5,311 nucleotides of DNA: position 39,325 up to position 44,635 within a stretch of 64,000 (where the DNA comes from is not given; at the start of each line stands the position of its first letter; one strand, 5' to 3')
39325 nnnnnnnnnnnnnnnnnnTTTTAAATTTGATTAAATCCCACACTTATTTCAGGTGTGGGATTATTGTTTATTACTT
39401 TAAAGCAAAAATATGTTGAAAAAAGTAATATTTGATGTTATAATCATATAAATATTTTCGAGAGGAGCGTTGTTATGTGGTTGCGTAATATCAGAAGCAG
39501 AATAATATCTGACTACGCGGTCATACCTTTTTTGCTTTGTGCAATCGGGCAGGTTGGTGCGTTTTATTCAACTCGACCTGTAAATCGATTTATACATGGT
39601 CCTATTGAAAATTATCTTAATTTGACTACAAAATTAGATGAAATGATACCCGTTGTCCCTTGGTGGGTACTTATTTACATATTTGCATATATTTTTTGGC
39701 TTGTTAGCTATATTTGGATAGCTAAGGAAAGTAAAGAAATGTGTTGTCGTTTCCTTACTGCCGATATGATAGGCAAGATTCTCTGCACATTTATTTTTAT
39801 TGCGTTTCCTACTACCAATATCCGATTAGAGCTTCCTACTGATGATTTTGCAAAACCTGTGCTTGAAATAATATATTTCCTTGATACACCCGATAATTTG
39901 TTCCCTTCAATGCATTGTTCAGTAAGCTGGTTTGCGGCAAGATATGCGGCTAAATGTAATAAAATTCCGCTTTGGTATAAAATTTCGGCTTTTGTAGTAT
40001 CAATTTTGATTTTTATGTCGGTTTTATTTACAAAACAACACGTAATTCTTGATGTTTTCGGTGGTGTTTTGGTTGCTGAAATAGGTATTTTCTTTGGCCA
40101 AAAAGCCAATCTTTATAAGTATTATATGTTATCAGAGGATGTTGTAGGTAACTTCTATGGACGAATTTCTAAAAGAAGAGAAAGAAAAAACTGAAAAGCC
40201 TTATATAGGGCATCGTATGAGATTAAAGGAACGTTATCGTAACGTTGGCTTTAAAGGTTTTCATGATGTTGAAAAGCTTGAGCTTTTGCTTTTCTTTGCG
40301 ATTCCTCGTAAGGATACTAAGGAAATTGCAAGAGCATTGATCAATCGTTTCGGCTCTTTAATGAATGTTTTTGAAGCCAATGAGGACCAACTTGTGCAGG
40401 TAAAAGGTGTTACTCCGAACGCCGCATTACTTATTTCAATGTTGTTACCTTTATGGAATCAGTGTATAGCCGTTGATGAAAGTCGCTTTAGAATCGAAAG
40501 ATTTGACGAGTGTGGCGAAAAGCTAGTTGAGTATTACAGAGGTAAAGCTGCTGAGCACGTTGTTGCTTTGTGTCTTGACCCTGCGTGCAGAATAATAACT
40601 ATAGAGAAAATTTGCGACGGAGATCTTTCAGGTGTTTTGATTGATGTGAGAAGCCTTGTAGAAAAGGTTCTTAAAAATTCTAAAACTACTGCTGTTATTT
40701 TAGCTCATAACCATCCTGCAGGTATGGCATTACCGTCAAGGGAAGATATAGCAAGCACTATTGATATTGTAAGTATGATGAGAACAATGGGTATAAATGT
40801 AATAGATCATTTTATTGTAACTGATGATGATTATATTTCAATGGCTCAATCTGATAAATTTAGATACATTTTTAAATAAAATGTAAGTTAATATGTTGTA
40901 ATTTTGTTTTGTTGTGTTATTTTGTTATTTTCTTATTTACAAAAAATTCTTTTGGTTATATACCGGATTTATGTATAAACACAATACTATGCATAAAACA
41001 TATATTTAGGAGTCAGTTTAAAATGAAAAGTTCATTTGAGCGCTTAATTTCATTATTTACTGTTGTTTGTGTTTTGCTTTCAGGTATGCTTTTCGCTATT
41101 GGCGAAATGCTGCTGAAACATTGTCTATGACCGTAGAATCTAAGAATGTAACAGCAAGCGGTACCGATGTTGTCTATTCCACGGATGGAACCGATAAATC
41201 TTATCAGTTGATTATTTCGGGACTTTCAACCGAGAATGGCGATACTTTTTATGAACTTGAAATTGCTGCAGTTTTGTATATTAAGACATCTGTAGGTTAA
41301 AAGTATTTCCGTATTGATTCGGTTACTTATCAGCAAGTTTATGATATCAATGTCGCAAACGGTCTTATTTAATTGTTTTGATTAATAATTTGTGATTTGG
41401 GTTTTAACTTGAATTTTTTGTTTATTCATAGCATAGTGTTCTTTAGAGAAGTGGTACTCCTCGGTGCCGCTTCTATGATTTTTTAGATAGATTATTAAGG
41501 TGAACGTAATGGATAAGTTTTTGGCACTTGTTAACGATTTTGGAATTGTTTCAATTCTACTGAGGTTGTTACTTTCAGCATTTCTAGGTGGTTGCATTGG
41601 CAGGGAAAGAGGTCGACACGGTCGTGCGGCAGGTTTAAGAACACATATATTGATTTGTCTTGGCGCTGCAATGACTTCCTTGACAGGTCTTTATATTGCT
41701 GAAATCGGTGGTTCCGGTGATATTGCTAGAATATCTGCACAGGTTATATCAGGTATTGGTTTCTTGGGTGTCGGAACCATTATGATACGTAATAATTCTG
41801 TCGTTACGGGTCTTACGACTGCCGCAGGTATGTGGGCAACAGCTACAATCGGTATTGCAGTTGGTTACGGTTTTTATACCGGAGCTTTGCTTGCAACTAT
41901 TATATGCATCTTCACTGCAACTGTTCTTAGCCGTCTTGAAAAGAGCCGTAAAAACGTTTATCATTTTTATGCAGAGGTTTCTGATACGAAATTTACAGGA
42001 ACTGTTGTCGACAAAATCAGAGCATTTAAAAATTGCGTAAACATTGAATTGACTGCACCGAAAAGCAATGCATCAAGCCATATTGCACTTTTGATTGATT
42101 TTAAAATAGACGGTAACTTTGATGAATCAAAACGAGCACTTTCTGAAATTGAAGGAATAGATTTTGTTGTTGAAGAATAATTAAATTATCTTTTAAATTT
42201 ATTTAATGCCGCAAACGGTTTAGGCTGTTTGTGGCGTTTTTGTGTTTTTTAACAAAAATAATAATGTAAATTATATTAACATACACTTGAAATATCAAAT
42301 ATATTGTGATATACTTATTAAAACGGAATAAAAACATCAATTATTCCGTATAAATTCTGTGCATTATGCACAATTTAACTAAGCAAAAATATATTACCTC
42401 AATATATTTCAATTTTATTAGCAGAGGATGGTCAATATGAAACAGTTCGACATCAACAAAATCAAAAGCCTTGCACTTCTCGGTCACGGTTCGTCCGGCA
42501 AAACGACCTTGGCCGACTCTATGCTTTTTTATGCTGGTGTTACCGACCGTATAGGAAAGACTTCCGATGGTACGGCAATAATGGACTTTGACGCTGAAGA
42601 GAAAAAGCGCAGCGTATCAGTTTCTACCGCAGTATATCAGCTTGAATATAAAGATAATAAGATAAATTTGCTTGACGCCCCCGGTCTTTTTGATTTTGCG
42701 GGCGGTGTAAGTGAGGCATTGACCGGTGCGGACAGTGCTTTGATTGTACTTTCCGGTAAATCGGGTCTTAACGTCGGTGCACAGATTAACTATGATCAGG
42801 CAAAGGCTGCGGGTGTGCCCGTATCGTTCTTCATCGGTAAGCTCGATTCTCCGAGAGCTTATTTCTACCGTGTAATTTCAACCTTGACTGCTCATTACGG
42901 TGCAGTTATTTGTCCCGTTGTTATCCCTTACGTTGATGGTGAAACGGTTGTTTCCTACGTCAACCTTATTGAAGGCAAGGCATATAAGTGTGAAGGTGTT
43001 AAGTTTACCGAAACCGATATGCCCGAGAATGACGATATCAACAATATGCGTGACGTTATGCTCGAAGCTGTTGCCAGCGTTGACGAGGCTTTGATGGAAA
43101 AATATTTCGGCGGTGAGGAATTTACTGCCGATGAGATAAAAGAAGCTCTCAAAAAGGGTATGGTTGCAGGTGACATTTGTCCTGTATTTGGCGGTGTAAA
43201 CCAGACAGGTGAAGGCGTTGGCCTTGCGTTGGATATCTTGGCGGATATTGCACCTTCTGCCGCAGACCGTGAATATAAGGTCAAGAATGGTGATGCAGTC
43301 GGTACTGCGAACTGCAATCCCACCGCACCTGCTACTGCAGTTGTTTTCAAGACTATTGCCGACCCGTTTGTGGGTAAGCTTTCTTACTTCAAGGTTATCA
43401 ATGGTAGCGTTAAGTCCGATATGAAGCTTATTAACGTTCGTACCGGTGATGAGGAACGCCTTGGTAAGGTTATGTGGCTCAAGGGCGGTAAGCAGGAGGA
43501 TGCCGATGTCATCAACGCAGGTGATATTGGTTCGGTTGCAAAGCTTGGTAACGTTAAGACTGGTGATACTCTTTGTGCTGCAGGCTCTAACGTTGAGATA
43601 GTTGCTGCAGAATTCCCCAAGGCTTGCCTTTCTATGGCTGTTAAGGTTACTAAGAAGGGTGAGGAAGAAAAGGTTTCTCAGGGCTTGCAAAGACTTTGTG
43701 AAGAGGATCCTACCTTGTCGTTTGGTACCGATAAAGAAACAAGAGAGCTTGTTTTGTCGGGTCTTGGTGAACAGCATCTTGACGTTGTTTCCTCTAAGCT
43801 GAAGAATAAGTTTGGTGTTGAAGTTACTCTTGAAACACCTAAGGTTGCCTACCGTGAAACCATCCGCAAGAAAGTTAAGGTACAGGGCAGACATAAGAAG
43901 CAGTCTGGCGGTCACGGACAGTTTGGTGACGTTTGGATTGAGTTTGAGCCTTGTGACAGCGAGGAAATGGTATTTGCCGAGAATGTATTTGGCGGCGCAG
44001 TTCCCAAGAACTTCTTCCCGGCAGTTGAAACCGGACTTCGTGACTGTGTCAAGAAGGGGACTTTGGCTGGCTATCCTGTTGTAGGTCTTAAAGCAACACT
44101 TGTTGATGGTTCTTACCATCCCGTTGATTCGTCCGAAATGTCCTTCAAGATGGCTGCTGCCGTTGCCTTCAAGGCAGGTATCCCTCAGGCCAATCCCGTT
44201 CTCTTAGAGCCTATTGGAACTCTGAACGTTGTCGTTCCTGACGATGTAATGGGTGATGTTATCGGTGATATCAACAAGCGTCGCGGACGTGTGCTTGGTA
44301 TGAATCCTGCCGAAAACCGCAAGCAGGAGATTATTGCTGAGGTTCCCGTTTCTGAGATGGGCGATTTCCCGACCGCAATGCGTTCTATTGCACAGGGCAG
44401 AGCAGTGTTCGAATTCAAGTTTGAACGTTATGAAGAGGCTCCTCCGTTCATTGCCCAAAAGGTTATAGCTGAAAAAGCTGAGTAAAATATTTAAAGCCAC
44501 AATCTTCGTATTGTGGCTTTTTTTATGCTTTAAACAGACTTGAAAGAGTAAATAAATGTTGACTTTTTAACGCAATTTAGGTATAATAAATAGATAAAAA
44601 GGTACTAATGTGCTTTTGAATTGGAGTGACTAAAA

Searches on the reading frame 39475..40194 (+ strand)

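Call 5: search_protein_families(library=pfam, proteins=[window:39475-40194:+], max_evalue=0.01)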
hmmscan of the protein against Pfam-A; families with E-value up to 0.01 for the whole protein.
window:39475-40194:+ (239 aa): 2 families
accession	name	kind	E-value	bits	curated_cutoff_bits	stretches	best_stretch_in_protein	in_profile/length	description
PF14378.12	PAP2_3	-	5.2e-09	36.6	27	1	40-205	10-188/190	PAP2 superfamily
PF01569.27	PAP2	-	1.3e-05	25.4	27.2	1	140-206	48-119/130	PAP2 superfamily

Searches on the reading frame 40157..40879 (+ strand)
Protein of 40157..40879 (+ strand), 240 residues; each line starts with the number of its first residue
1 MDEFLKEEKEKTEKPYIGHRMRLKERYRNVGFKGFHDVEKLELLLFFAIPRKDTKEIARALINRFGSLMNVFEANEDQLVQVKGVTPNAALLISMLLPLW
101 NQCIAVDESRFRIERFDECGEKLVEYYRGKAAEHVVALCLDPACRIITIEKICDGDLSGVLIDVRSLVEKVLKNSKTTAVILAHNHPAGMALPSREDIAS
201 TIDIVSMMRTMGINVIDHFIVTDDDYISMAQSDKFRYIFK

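Call 5: search_protein_families(library=pfam, proteins=[window:40157-40879:+], max_evalue=0.01)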
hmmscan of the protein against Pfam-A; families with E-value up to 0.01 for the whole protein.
window:40157-40879:+ (240 aa): 5 families
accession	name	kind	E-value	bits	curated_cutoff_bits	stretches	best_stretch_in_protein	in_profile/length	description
PF04002.20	RadC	-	1.5e-30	106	22.1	1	120-232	8-119/121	RadC-like JAB domain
PF12826.13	HHH_2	-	0.00013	22.5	27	1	56-93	14-51/64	Helix-hairpin-helix motif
PF20582.4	UPF0758_N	-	0.0011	19.4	27.1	1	21-88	8-74/77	UPF0758 N-terminal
PF14464.11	Prok-JAB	-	0.0024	18.2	25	1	171-204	60-93/114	Prokaryotic homologs of the JAB domain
PF14520.12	HHH_5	-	0.0034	18.2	27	1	56-90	13-48/57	Helix-hairpin-helix domain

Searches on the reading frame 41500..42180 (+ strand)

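Call 5: search_protein_families(library=pfam, proteins=[window:41500-42180:+], max_evalue=0.01)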
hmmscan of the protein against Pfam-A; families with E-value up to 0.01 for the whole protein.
window:41500-42180:+ (226 aa): 1 family
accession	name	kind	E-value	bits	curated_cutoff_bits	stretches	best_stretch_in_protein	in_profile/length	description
PF02308.21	MgtC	-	1e-35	123.1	31.4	1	23-148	1-120/121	MgtC family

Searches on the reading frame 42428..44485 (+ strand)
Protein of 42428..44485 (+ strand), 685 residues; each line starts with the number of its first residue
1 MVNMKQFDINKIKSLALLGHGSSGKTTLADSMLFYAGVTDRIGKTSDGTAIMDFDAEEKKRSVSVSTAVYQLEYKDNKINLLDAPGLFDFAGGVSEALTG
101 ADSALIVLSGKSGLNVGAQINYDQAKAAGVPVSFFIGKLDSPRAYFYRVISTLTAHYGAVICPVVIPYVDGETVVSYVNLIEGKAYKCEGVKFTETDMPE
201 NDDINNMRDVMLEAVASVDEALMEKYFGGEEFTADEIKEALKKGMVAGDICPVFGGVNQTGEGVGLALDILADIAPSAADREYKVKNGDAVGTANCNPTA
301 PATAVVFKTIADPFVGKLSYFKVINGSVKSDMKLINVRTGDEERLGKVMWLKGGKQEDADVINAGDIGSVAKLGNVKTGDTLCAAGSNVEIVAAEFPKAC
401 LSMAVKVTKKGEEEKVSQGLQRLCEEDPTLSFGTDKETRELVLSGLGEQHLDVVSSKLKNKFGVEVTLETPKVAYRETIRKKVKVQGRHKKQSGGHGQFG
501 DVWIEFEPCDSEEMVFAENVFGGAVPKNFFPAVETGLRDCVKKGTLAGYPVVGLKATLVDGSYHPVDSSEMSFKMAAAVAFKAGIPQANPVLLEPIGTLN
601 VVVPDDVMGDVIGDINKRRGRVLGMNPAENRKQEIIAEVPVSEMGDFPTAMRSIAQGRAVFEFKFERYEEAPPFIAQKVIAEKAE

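Call 5: search_protein_families(library=pfam, proteins=[window:42428-44485:+], max_evalue=0.01)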
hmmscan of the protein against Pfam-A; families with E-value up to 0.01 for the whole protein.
window:42428-44485:+ (685 aa): 7 families
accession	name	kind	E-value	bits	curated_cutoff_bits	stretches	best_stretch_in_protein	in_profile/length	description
PF03764.24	EFG_IV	-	1.7e-41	141.2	24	1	471-589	1-121/121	Elongation factor G, domain IV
PF00009.33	GTP_EFTU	-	1.1e-28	100.6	26.5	1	11-276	2-187/188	Elongation factor Tu GTP binding domain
PF14492.12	EFG_III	-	5.9e-26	90.8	27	1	396-469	1-74/75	Elongation Factor G, domain III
PF00679.30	EFG_C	-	2.6e-24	85.5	27.9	1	591-677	1-87/89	Elongation factor G C-terminus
PF22042.2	EF-G_D2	-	1.3e-16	60.9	27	1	301-384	1-83/84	Elongation factor G domain 2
PF03144.31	GTP_EFTU_D2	-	3.4e-08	34.2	30.3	1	316-383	1-73/73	Elongation factor Tu domain 2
PF16658.11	RF3_C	-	1.4e-06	28.6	40.1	1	405-484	15-94/132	Class II release factor RF3, C-terminal domain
